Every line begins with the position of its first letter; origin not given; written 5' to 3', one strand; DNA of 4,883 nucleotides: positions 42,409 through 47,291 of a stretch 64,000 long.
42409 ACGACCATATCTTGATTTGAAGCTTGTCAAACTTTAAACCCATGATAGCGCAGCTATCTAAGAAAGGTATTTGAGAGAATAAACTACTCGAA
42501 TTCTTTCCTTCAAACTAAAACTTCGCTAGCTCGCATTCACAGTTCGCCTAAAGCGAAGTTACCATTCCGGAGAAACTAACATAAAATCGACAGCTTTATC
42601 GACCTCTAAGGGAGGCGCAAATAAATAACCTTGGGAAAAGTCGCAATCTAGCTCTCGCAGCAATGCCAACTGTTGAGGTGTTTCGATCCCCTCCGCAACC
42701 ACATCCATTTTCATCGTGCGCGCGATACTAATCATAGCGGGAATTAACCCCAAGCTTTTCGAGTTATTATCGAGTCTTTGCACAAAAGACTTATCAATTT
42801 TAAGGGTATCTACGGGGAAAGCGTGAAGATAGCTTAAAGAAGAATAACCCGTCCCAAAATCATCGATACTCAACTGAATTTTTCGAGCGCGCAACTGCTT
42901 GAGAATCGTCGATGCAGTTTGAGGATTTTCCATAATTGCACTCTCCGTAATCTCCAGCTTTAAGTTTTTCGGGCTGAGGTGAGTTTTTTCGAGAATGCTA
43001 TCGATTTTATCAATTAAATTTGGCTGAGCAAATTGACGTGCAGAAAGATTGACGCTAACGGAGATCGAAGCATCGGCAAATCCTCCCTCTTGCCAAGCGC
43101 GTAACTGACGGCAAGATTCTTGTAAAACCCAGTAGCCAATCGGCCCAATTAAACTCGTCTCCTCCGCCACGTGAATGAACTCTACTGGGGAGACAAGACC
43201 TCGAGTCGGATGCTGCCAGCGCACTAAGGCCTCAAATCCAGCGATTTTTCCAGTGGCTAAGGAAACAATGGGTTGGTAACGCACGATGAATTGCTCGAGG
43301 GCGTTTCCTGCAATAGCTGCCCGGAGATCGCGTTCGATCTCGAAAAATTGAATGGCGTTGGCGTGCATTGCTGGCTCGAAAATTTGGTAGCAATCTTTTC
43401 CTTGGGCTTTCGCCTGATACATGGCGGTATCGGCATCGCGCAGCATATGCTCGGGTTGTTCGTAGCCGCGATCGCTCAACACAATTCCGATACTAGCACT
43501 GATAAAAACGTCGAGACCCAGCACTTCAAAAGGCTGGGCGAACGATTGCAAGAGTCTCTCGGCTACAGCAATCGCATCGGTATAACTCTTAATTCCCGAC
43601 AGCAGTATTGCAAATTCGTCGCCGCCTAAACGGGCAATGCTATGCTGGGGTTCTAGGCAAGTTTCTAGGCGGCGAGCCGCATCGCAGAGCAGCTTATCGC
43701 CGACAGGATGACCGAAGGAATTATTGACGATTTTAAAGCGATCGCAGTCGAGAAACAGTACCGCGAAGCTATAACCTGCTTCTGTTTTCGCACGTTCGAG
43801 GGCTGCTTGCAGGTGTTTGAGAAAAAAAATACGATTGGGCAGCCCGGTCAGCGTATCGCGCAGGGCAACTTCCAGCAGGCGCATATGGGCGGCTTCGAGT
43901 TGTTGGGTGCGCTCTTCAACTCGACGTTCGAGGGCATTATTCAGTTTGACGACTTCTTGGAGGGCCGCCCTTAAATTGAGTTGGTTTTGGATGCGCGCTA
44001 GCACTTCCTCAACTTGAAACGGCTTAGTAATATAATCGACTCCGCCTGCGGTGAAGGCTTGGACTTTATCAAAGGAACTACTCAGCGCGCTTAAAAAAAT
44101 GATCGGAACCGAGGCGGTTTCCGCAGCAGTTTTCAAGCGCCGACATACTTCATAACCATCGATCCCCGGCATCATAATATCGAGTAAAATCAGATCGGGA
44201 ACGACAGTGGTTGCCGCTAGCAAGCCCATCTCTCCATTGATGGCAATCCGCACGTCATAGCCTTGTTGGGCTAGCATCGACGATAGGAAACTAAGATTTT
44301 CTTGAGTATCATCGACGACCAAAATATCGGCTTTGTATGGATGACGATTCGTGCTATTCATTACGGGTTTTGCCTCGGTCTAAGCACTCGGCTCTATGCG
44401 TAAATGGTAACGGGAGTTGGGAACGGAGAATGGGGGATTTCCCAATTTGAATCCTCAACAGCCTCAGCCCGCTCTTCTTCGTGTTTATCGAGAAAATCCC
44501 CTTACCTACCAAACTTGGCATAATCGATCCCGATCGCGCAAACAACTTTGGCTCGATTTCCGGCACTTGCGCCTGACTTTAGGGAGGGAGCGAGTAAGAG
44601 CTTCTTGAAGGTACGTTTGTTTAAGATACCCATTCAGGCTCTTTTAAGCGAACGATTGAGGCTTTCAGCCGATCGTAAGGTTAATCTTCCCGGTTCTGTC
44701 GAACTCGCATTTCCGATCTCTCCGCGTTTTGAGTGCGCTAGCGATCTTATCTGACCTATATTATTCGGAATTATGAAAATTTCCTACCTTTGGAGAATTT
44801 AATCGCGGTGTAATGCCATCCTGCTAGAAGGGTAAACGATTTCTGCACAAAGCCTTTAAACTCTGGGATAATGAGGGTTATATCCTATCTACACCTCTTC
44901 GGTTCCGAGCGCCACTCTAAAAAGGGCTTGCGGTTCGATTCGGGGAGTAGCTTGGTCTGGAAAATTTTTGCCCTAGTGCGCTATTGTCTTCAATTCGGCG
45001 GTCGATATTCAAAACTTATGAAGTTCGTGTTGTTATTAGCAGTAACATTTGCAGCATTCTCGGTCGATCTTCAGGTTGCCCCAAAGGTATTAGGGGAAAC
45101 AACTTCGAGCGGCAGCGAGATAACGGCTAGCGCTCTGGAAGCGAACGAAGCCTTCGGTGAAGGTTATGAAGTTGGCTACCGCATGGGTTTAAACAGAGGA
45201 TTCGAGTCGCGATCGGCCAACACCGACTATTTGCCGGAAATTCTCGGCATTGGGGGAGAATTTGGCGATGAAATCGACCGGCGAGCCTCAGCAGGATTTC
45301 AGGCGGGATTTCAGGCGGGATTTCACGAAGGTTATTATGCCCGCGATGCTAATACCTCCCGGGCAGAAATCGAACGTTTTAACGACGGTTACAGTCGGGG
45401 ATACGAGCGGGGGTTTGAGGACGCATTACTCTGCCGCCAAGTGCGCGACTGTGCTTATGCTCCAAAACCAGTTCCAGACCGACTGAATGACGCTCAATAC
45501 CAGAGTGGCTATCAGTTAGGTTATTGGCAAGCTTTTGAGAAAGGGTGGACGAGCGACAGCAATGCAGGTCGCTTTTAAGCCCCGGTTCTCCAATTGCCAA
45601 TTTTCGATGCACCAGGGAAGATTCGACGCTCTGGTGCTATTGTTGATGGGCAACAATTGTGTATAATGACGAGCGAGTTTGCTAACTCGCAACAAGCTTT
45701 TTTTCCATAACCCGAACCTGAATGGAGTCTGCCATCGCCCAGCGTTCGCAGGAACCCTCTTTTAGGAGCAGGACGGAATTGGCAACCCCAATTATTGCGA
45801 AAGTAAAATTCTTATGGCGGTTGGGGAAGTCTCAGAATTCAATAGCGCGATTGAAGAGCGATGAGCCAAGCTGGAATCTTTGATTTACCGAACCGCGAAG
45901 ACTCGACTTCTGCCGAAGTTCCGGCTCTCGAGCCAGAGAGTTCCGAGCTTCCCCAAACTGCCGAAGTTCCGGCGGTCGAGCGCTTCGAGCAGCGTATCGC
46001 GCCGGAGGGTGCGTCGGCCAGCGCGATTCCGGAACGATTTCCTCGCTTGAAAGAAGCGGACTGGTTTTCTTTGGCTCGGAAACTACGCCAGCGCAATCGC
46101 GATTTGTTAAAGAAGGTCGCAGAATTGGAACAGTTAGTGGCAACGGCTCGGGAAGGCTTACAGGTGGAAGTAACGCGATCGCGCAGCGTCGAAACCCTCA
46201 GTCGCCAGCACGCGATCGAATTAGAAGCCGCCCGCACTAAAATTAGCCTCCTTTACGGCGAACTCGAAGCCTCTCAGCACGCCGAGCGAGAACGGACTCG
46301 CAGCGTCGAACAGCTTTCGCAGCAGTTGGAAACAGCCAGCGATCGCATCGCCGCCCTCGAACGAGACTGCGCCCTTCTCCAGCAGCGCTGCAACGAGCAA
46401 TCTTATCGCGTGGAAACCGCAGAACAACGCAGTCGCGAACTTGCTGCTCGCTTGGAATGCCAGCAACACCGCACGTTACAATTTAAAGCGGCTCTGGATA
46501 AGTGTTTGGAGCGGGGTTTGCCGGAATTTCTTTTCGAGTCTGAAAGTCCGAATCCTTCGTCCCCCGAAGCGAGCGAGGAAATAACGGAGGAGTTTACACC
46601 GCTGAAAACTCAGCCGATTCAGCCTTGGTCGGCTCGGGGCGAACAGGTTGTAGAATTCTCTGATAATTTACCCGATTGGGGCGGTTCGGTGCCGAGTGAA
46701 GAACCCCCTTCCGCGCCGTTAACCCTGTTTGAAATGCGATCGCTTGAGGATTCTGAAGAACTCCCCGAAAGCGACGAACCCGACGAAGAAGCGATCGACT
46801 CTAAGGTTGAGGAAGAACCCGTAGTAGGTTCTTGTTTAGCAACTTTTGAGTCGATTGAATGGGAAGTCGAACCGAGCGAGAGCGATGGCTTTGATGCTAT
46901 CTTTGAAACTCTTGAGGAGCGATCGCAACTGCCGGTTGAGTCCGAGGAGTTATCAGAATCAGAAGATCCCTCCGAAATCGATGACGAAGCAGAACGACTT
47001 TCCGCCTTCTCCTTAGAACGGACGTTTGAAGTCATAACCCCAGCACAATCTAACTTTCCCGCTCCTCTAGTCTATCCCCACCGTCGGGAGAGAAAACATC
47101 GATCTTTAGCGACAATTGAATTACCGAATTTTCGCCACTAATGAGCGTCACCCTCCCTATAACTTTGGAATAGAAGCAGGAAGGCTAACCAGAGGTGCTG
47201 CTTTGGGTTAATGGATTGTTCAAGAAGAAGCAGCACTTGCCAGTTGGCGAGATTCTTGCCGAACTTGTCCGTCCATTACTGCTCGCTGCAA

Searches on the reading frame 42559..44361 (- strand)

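Call 12: search_protein_families(library=pfam, proteins=[window:42559-44361:-], max_evalue=0.001)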
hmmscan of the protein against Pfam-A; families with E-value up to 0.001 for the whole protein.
window:42559-44361:- (600 aa): 3 families
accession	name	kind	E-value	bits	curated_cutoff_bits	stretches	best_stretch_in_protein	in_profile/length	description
PF00563.25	EAL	-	2.5e-78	263.2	31.3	1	344-584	2-236/236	EAL domain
PF00990.26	GGDEF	-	4.8e-47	160.2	23.8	1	166-323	1-160/161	Diguanylate cyclase, GGDEF domain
PF00072.30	Response_reg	-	4e-27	95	30.2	1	13-125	1-111/111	Response regulator receiver domain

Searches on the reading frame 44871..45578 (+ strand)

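Call 12: search_protein_families(library=pfam, proteins=[window:44871-45578:+], max_evalue=0.001)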
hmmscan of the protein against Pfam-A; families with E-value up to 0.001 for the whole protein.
window:44871-45578:+ (235 aa): 1 family
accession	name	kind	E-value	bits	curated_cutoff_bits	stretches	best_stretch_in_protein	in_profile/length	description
PF09811.14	Yae1_N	-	3.4e-06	27.1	27.5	0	92-111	19-38/39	Essential protein Yae1, N terminal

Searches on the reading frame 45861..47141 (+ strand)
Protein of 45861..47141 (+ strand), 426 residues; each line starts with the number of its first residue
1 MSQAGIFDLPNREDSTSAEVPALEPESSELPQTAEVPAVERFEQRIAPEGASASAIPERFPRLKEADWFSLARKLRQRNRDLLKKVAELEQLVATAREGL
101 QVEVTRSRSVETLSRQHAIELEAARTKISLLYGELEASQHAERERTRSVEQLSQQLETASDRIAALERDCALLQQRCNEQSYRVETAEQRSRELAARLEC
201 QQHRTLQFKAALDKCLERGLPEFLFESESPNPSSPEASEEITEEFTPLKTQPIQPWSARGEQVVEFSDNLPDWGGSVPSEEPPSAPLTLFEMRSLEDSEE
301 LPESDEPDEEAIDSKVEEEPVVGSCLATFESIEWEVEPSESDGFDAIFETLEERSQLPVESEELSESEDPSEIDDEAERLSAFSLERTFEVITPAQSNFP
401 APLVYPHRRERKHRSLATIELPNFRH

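Call 12: search_protein_families(library=pfam, proteins=[window:45861-47141:+], max_evalue=0.001)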
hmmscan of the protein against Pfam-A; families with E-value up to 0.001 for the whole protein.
window:45861-47141:+ (426 aa): 0 families

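Call 79: search_protein_families(library=padloc, proteins=[window:45861-47141:+], max_evalue=0.001)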
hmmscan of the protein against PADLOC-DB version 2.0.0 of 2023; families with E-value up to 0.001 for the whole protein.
window:45861-47141:+ (426 aa): 1 family
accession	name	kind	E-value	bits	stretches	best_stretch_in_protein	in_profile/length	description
PDLC00553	JetC2|JetC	-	0.00017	17.6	1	74-240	851-1019/1361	DUF3584 domain; MukB-like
